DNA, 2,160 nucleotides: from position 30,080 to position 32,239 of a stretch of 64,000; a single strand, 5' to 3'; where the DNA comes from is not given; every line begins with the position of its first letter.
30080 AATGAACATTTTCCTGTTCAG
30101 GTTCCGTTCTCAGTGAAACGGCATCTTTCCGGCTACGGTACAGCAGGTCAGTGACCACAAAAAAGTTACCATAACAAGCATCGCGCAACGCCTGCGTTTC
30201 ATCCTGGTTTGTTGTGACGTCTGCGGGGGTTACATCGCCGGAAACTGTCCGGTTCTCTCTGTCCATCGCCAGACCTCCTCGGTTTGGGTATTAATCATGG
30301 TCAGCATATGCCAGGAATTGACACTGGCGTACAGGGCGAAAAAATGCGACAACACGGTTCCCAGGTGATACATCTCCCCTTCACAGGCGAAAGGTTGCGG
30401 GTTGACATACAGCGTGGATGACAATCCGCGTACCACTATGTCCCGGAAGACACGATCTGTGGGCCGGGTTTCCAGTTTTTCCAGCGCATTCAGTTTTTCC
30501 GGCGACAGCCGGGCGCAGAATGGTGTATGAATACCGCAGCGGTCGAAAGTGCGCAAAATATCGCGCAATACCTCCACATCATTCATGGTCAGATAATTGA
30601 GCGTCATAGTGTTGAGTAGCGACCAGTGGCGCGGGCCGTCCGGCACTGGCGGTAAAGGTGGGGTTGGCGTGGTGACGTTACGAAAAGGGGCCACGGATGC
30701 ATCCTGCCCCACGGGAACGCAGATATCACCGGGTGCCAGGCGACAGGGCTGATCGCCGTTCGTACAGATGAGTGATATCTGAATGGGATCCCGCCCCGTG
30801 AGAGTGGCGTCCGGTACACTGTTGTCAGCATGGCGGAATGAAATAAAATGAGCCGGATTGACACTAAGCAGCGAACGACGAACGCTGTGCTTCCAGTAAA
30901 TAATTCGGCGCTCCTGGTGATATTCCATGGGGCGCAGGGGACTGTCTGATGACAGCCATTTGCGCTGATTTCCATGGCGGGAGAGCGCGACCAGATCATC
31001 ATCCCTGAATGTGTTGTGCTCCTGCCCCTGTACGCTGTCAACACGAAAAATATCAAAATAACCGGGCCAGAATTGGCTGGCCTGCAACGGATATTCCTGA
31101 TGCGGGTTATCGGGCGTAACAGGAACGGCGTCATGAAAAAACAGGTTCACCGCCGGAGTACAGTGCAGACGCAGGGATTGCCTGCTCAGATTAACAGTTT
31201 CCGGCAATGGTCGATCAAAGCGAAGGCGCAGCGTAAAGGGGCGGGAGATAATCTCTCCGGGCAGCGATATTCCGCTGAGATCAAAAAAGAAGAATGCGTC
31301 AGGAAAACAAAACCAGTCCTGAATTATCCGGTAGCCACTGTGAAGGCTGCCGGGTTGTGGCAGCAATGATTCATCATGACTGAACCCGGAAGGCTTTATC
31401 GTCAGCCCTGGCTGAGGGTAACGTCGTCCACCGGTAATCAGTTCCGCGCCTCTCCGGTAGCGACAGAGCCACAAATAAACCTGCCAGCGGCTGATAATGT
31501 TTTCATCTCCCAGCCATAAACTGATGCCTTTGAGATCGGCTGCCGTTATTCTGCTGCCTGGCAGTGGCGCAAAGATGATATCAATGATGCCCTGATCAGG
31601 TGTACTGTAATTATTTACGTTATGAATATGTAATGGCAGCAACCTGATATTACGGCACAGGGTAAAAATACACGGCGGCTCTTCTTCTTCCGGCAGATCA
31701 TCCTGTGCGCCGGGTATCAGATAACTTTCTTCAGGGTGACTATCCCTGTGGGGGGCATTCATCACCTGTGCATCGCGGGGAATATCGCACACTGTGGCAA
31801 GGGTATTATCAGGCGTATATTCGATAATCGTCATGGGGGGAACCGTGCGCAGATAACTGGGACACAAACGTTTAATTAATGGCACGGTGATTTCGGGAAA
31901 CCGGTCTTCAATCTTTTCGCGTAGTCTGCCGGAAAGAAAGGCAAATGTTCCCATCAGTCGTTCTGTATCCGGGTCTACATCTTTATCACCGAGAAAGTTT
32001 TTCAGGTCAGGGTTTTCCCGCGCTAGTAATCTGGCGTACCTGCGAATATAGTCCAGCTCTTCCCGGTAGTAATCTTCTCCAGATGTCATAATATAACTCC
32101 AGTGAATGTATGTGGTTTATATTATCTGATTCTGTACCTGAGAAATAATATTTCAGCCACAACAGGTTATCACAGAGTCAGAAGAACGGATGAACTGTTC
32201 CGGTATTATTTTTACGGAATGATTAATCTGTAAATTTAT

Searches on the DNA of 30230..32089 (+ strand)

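Call 79: search_dna_similar(query=window:30230-32089:+, collection=ecoli_genomes, mode=distant, max_rows=12, rows=spread)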
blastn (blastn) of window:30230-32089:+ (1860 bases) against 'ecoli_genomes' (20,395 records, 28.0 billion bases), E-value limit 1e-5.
Records with a match: 2774; places in all: 2806; records where one place covers at least 80% of the query: 31.
Genomes with a match: 2774 of 5426; with a place that covers at least 80% of the query: 31. Places per genome that has any: lowest 1, median 1, highest 2. On chromosomes: 2804 places; on plasmids: 2.
Best place of each record, by identity: >=99% 28; 95-99% 1; 60-80% 2745.
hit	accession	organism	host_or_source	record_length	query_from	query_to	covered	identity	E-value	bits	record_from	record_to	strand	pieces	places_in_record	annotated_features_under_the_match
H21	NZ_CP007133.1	Escherichia coli O145:H28 str. RM12761 strain RM12761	ice cream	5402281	1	1860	100%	99.9%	0e+0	3351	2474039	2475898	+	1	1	tssF: type VI secretion system baseplate subunit TssF | tssG: type VI secretion system baseplate subunit TssG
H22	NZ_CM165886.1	Escherichia coli strain N53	Homo sapiens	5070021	845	1852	25%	68.6%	4e-16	175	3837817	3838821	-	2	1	tssF: type VI secretion system baseplate subunit TssF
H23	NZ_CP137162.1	Escherichia coli strain YA-1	duck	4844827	16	1758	24%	70.2%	6e-26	198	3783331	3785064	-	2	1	tssF: type VI secretion system baseplate subunit TssF | tssG: type VI secretion system baseplate subunit TssG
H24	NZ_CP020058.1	Escherichia coli strain AR_0061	missing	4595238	16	1758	24%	70.0%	7e-25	193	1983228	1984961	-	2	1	tssF: type VI secretion system baseplate subunit TssF | tssG: type VI secretion system baseplate subunit TssG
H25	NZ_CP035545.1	Escherichia coli strain FSIS11705876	comminuted beef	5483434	16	1758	24%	70.0%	7e-25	193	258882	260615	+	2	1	tssF: type VI secretion system baseplate subunit TssF | tssG: type VI secretion system baseplate subunit TssG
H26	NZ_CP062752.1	Escherichia coli O157:H7 strain Z910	Bovine Faeces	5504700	16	1758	24%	70.0%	7e-25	193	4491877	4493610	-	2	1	tssF: type VI secretion system baseplate subunit TssF | tssG: type VI secretion system baseplate subunit TssG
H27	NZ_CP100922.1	Escherichia coli strain ET734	sediment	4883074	16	1758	24%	70.0%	7e-25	193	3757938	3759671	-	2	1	tssF: type VI secretion system baseplate subunit TssF | tssG: type VI secretion system baseplate subunit TssG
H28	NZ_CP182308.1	Escherichia coli strain EC100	pig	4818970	16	1758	24%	70.0%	7e-25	193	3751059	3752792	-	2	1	tssF: type VI secretion system baseplate subunit TssF | tssG: type VI secretion system baseplate subunit TssG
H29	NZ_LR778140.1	Escherichia coli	water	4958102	16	1758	24%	70.0%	7e-25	193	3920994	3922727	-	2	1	tssF: type VI secretion system baseplate subunit TssF | tssG: type VI secretion system baseplate subunit TssG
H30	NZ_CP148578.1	Escherichia coli strain Z1322HEC0005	Homo sapiens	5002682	16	1758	24%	69.5%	4e-22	184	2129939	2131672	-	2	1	tssF: type VI secretion system baseplate subunit TssF | tssG: type VI secretion system baseplate subunit TssG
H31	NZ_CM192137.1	Escherichia coli strain Ec-U14-1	Homo sapiens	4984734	16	1758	19%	71.8%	4e-22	189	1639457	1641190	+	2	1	tssF: type VI secretion system baseplate subunit TssF | tssG: type VI secretion system baseplate subunit TssG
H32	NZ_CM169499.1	Escherichia coli strain EC02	Homo sapiens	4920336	1578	1758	10%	68.5%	2e-7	68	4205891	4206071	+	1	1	tssF: type VI secretion system baseplate subunit TssF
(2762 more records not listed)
